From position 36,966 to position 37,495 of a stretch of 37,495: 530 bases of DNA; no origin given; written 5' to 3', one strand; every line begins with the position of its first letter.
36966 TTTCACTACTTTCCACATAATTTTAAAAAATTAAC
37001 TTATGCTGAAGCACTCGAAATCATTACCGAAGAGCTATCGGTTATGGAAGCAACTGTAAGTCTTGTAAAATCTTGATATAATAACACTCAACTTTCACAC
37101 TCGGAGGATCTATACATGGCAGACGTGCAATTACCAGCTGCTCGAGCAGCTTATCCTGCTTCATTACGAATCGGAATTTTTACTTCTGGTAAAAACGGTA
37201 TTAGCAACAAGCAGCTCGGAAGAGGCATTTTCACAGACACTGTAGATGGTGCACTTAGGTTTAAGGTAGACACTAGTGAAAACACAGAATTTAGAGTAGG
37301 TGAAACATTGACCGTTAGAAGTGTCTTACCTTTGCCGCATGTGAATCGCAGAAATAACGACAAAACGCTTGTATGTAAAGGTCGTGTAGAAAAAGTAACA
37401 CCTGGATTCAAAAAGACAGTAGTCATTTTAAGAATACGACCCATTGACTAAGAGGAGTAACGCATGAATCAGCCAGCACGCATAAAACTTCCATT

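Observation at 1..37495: Two translation-initiation regimes in one window: SD-less (apparently leaderless) AT-rich core genes versus SD-led, GC-elevated plus-strand ORFan cassettes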

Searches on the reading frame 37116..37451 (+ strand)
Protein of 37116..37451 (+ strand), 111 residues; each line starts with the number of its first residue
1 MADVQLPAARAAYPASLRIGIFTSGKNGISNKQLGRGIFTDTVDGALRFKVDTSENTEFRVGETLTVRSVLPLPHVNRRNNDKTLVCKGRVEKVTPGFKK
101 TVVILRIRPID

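Call 6: search_protein_families(library=pfam, proteins=[window:37116-37451:+], max_evalue=0.1)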
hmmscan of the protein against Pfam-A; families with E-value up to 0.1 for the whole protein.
window:37116-37451:+ (111 aa): 1 family
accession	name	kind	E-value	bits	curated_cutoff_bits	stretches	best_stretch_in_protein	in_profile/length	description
PF05592.18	Bac_rhamnosid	-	0.036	14.4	22.2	1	43-99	16-75/102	Bacterial alpha-L-rhamnosidase concanavalin-like domain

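Call 33: find_related_loci(query=window:37116-37451:+, collection=viral_contigs, flank=5000)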
Query window:37116-37451:+ (111 aa) in viral_contigs; peptide patterns used: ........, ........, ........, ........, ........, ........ (x = any residue, [..] = any of these).
74 stretches matched a pattern, but none encodes a relative of the query by tblastn (E <= 1e-3).

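Call 45: find_encoding_contigs(protein=window:37116-37451:+, flank=10000, max_places=6)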
Protein window:37116-37451:+ (111 aa): no gene with exactly this product is on record in the collection.

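Call 50: search_protein_families(library=padloc, proteins=[window:37116-37451:+], max_evalue=0.1)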
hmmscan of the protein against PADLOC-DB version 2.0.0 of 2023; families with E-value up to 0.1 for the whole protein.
window:37116-37451:+ (111 aa): 0 families

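Call 51: search_protein_families(library=phrogs, proteins=[window:37116-37451:+], max_evalue=0.1)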
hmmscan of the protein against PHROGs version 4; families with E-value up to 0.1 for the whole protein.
window:37116-37451:+ (111 aa): 0 families

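Call 52: find_homologous_proteins(query=window:37116-37451:+, max_evalue=0.01)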
Query window:37116-37451:+ (111 aa): 1 proteins with E <= 0.01 among 6 candidates.
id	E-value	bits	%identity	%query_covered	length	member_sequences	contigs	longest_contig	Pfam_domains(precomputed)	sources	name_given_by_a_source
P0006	1.8e-59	216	92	100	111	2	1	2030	-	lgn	-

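Call 73: predict_structure(protein=window:37116-37451:+)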
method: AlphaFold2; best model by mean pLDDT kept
length: 111 residues; sequences in the alignment: 1
mean_pLDDT: 60.6   pTM: 0.54
mean pLDDT of the five models: 60.6, 57.3, 55.3, 51.5, 44.1
residues with pLDDT >= 90: 0; 70-90: 32; 50-70: 57; < 50: 22
segments of 3 or more residues with pLDDT < 50: 1-12, 77-81, 108-111
pLDDT, mean of each block of 10 residues (from residue 1): 37 59 64 71 65 63 73 49 62 67 58 33
secondary structure, 60 per line:
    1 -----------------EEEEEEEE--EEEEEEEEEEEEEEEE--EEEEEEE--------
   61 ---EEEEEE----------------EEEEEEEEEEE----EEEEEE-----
elements in order: E18-25 E28-43 E46-52 E64-69 E86-96 E101-106

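Call 75: fold_search(model_id=the predicted structure, library=pdb)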
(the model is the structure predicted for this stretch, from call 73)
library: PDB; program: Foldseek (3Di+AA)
matches with E <= 10: 529; with E <= 0.001: 0
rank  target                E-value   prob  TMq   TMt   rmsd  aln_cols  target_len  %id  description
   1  5ej1_A                1.9e-02  1.00  0.59  0.11   4.7       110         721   10  Pre-translocation state of bacterial cellulose synthase (released 2016-03-30)
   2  4hg6_A                2.3e-02  1.00  0.57  0.10   3.7        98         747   12  Structure of a cellulose synthase - cellulose translocation intermediate (released 2012-12-19)
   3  3pft_A                4.3e-02  1.00  0.51  0.39   7.9       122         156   16  Crystal Structure of Untagged C54A Mutant Flavin Reductase (DszD) in Complex with FMN From Mycobacterium goodii (released 2011-11-02)
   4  4p00_A                5.0e-02  1.00  0.59  0.11   4.3       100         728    9  Bacterial Cellulose Synthase in complex with cyclic-di-GMP and UDP (released 2014-04-09)
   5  4ywn_A                5.9e-02  0.99  0.51  0.43   6.5       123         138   14  Crystal structure of NADH-FMN oxidoreductase from Mycobacterium avium (released 2015-04-01)
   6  4rt0_B                5.9e-02  0.97  0.42  0.43   5.4        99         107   14  Structure of the Alg44 PilZ domain from Pseudomonas aeruginosa PAO1 in complex with c-di-GMP (released 2015-04-08)
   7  4ywn_B                6.5e-02  0.99  0.51  0.42   6.5       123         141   15  Crystal structure of NADH-FMN oxidoreductase from Mycobacterium avium (released 2015-04-01)
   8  4i86_A                6.9e-02  0.99  0.47  0.50   4.2        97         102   18  Crystal structure of PilZ domain of CeSA from cellulose synthesizing bacterium (released 2013-04-03)
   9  4xrn_C                7.2e-02  0.98  0.44  0.45   4.8        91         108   13  Pilz domain with c-di-gmp of a protein from Pseudomonas aeruginosa (released 2016-02-03)
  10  4rt1_A                7.6e-02  0.98  0.47  0.48   5.7       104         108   14  Structure of the Alg44 PilZ domain (R95A mutant) from Pseudomonas aeruginosa PAO1 in complex with c-di-GMP (released 2015-04-08)
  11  2rde_A                8.0e-02  1.00  0.57  0.30   4.1        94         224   13  Crystal structure of VCA0042 complexed with c-di-GMP (released 2007-10-30)
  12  5vx6_B                8.5e-02  1.00  0.54  0.31   3.9       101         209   17  Structure of Bacillus subtilis Inhibitor of motility (MotI/DgrA) (released 2017-11-22)
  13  4xrn_D                8.5e-02  0.98  0.49  0.51   6.3       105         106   13  Pilz domain with c-di-gmp of a protein from Pseudomonas aeruginosa (released 2016-02-03)
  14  2ecr_A                8.5e-02  0.98  0.47  0.37   7.4       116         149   13  Crystal structure of the ligand-free form of the flavin reductase component (HpaC) of 4-hydroxyphenylacetate 3-monooxy (released 2008-01-15)
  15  8xow_f                9.9e-02  0.92  0.41  0.40   5.7       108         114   18  Mature virion portal of bacteriophage lambda (released 2024-04-10)
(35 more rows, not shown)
